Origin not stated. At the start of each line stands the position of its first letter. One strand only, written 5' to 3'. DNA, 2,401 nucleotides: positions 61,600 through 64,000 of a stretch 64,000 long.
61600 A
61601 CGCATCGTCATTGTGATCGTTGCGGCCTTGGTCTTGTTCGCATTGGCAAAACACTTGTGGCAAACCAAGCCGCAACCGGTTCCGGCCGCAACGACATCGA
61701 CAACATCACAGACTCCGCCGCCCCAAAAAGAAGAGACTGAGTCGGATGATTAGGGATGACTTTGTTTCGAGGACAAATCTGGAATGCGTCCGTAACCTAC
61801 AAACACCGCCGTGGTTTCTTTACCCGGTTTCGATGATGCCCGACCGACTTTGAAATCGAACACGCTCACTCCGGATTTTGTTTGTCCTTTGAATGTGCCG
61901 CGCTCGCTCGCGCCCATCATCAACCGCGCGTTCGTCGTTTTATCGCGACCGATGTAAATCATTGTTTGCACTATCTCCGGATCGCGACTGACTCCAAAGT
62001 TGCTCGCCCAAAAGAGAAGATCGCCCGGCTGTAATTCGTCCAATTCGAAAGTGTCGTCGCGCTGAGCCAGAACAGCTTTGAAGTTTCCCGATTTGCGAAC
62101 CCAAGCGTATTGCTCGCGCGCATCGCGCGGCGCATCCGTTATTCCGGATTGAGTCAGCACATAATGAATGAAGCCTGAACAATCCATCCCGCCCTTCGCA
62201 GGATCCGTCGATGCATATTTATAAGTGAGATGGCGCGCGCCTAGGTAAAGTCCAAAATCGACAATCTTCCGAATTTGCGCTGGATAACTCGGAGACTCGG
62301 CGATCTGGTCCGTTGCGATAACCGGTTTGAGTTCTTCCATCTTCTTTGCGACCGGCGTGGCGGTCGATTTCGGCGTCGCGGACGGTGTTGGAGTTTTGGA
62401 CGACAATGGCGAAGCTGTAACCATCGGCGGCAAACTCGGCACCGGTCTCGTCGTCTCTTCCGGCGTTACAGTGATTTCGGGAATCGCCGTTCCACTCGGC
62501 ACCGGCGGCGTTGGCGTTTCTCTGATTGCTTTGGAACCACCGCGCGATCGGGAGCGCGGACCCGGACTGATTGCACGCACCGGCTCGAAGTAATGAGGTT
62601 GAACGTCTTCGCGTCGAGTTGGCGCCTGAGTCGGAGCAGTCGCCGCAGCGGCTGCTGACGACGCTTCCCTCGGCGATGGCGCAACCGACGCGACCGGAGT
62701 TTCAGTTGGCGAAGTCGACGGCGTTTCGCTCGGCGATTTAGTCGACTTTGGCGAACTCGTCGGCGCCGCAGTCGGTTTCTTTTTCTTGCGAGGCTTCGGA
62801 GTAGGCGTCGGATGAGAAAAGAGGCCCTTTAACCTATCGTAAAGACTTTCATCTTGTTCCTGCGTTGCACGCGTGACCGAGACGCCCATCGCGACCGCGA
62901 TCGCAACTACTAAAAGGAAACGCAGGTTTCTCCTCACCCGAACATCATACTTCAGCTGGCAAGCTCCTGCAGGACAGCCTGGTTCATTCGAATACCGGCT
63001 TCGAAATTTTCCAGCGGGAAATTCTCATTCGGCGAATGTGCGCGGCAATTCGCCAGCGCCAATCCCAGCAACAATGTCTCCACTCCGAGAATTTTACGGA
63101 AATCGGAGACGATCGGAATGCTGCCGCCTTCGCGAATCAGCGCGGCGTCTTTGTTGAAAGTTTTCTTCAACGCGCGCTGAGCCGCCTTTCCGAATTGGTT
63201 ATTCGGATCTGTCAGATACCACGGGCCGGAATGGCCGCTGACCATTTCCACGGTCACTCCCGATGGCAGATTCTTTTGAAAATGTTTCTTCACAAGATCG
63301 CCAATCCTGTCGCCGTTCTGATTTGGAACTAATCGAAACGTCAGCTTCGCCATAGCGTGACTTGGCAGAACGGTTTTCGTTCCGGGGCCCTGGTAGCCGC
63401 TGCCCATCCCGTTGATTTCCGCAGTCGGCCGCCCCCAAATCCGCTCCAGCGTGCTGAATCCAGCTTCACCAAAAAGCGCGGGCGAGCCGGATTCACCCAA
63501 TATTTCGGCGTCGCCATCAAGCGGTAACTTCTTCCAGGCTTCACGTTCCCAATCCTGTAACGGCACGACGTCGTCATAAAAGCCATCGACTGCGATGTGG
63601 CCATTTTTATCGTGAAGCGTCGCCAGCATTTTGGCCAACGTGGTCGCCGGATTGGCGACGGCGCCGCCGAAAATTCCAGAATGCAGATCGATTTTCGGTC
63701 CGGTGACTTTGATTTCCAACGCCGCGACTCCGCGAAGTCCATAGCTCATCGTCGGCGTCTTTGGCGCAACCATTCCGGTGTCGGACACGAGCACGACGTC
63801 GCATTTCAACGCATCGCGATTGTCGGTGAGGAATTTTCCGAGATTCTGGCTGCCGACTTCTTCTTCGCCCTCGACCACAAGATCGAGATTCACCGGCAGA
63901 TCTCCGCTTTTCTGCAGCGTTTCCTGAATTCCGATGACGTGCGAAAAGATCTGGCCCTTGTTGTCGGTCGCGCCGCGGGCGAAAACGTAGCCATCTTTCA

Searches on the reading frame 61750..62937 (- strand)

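Call 83: search_protein_families(library=pfam, proteins=[window:61750-62937:-], max_evalue=0.00001)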
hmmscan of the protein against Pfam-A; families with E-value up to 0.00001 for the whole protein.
window:61750-62937:- (395 aa): 1 family
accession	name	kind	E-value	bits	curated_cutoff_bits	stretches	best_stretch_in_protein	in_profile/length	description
PF00877.26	NLPC_P60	-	3.6e-09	37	23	1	238-337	3-80/105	NlpC/P60 family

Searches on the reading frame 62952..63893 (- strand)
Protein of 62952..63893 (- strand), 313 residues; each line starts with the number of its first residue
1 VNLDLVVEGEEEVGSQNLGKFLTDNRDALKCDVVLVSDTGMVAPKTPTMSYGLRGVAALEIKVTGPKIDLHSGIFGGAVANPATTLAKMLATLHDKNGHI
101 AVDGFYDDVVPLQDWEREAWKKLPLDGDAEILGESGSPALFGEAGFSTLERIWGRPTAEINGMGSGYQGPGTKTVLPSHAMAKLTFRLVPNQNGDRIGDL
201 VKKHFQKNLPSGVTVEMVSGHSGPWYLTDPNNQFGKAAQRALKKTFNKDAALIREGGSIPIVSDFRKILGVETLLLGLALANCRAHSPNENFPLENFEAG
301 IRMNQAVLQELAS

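Call 83: search_protein_families(library=pfam, proteins=[window:62952-63893:-], max_evalue=0.00001)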
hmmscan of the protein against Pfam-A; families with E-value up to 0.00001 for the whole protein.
window:62952-63893:- (313 aa): 2 families
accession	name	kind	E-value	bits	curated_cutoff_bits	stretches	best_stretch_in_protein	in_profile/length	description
PF07687.19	M20_dimer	-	9.4e-18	64.6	21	1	51-211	1-105/107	Peptidase dimerisation domain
PF01546.33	Peptidase_M20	-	1.3e-11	45.2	24.6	1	2-309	60-205/206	Peptidase family M20/M25/M40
